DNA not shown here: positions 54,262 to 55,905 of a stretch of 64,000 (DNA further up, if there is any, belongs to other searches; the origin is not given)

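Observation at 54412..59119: AT-rich three-gene island encoding a Sel1-repeat histidine-kinase-like protein, a REC-like domain fused to a novel C-terminal domain, and an unknown 197-aa protein, bounded by repeats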

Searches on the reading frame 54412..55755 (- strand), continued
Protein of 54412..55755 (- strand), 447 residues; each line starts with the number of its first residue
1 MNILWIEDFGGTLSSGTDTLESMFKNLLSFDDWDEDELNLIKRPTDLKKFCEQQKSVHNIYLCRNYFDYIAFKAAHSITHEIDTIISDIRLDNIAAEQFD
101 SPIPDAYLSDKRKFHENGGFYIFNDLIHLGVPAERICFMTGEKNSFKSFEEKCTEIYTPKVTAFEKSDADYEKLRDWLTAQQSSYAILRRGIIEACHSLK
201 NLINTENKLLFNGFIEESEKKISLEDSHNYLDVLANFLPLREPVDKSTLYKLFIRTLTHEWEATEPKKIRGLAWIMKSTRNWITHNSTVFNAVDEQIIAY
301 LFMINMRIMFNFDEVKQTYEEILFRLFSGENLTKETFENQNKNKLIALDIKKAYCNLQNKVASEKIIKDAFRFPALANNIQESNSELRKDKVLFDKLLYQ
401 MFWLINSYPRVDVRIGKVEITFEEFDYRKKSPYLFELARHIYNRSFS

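Call 77: search_protein_families(library=pfam, proteins=[L001:10214-11902:+, L012:12056-13735:+, L045:6230-7867:+, L053:5582-7288:+, L002:9377-9574:+, L002:9561-10055:+, L001:9355-9564:+, L092:11710-12774:+], max_evalue=0.1)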
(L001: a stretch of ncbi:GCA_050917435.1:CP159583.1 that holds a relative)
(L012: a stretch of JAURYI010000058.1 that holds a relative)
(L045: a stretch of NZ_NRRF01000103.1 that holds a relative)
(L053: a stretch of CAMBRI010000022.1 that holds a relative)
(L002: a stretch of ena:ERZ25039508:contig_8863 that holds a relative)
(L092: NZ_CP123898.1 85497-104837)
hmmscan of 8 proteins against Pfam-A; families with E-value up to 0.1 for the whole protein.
L001:10214-11902:+ (562 aa): 1 family
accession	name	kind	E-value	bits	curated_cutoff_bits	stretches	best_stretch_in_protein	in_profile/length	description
PF00293.34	NUDIX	-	0.00058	20.3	21.1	1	212-298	44-125/134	NUDIX domain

L012:12056-13735:+ (559 aa): 1 family
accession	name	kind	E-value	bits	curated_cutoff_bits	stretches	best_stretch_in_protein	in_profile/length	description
PF00293.34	NUDIX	-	8.3e-05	23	21.1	1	212-294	44-122/134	NUDIX domain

L045:6230-7867:+ (545 aa): 1 family
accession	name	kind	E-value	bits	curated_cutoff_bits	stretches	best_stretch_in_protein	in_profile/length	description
PF00293.34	NUDIX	-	3.2e-06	27.6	21.1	1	198-285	43-122/134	NUDIX domain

L053:5582-7288:+ (568 aa): 1 family
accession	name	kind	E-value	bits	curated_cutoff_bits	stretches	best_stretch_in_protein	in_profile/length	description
PF00293.34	NUDIX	-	0.0011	19.4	21.1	0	228-316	42-123/134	NUDIX domain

L002:9377-9574:+ (65 aa): 1 family
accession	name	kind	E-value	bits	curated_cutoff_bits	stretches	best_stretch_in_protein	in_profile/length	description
PF17723.7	RHH_8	-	0.073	13.6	25.4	1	17-62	18-63/119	Ribbon-Helix-Helix transcriptional regulator family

L002:9561-10055:+ (164 aa): 2 families
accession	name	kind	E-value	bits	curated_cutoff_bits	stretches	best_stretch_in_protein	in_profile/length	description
PF11848.13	DUF3368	-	0.0083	16.4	27.3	1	117-161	2-43/46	Domain of unknown function (DUF3368)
PF13638.12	PIN_4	-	0.031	15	21.9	0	95-117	107-129/132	PIN domain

L001:9355-9564:+ (69 aa): 1 family
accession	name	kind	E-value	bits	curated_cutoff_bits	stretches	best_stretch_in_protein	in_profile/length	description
PF06742.16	DUF1214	-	0.075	14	25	1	22-52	66-97/112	Protein of unknown function (DUF1214)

L092:11710-12774:+ (354 aa): 1 family
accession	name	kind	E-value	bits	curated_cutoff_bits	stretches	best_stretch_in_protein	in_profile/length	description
PF00293.34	NUDIX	-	0.0018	18.7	21.1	1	7-99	45-130/134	NUDIX domain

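Call 87: find_related_loci(query=A1, collection=viral_contigs, flank=8000)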
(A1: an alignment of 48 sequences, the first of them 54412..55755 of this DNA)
Query A1 (447 aa) in viral_contigs; peptide patterns used: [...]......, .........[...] (x = any residue, [..] = any of these).
45 stretches matched a pattern, but none encodes a relative of the query by tblastn (E <= 1e-3).

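Call 95: search_protein_families(library=padloc, proteins=[window:54412-55755:-, L068:9995-11407:+, L068:7586-9985:+, L037:9632-11017:+, L037:7811-9622:+], max_evalue=1)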
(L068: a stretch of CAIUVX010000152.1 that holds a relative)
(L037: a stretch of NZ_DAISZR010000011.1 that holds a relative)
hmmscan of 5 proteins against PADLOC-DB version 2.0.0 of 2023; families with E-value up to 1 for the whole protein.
window:54412-55755:- (447 aa): 0 families

L068:9995-11407:+ (470 aa): 0 families

L068:7586-9985:+ (799 aa): 8 families
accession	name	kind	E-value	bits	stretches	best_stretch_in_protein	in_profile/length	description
PDLC04134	mad2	-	5.5e-23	79.5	1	49-244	266-464/492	mads_2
PDLC03021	MTase_I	-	1.1e-14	52.2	1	115-246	252-396/491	Type I methyltransferase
PDLC03072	Specificity_I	-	6.7e-08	30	2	334-430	298-393/448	Type I specificity subunit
PDLC03218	MTase_II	-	9.9e-07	25.7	1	143-234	396-488/532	Type II methyltransferase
PDLC03025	MTase_I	-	1e-06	25.7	2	164-235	309-379/569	Type I methyltransferase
PDLC03348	MTase_II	-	0.00044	16.9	1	44-89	211-261/727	Type II methyltransferase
PDLC03036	MTase_I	-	0.0026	14.2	2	157-236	359-440/635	Type I methyltransferase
PDLC03730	oMTase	-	0.015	13.7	1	78-152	6-79/153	orphan methyltransferase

L037:9632-11017:+ (461 aa): 0 families

L037:7811-9622:+ (603 aa): 0 families

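Call 107: search_protein_families(library=pfam, proteins=[L068:6622-7518:+, L001:4829-5461:+, L012:8095-8577:+, L021:3347-4054:+, L031:524-1246:+, L042:5837-7414:+, L048:7116-7961:+, L016:7428-7880:+, L024:2576-4507:+, L017:6390-7406:-], max_evalue=0.01)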
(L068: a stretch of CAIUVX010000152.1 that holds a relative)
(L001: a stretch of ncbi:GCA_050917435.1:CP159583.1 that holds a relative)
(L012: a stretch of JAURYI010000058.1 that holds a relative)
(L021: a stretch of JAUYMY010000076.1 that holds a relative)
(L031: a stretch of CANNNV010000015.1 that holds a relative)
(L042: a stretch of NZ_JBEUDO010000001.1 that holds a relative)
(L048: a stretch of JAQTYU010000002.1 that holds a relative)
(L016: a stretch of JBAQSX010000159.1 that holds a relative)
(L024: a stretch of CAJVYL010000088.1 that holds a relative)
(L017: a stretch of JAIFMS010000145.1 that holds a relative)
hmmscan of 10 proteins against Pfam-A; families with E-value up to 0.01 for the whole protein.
L068:6622-7518:+ (298 aa): 0 families

L001:4829-5461:+ (210 aa): 0 families

L012:8095-8577:+ (160 aa): 0 families

L021:3347-4054:+ (235 aa): 0 families

L031:524-1246:+ (240 aa): 0 families

L042:5837-7414:+ (525 aa): 2 families
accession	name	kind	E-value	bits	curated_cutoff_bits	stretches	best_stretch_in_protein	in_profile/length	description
PF00899.27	ThiF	-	8.9e-28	97.5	28.1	1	262-491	10-205/238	ThiF family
PF14464.11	Prok-JAB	-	0.0057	17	25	0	161-197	59-90/114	Prokaryotic homologs of the JAB domain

L048:7116-7961:+ (281 aa): 1 family
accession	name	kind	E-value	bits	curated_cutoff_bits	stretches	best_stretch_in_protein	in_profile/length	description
PF00793.26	DAHP_synth_1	-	1.1e-72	244.6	25.5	1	10-270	12-269/270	DAHP synthetase I family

L016:7428-7880:+ (150 aa): 2 families
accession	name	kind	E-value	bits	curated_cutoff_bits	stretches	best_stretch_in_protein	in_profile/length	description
PF01592.21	NifU_N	-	3.6e-27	95.5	22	1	9-128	2-126/127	NifU-like N terminal domain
PF18027.6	Pepdidase_M14_N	-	0.0078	16.8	23.2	1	67-147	13-93/107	Cytosolic carboxypeptidase N-terminal domain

L024:2576-4507:+ (643 aa): 1 family
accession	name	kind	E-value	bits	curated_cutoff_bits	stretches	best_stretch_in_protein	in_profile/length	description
PF08238.18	Sel1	-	0.0074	17.3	30.7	0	237-269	7-35/36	Sel1 repeat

L017:6390-7406:- (338 aa): 1 family
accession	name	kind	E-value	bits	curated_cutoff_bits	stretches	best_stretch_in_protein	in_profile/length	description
PF03116.20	NQR2_RnfD_RnfE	-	2.4e-98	329.6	27.7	1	6-335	3-296/296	NQR2, RnfD, RnfE family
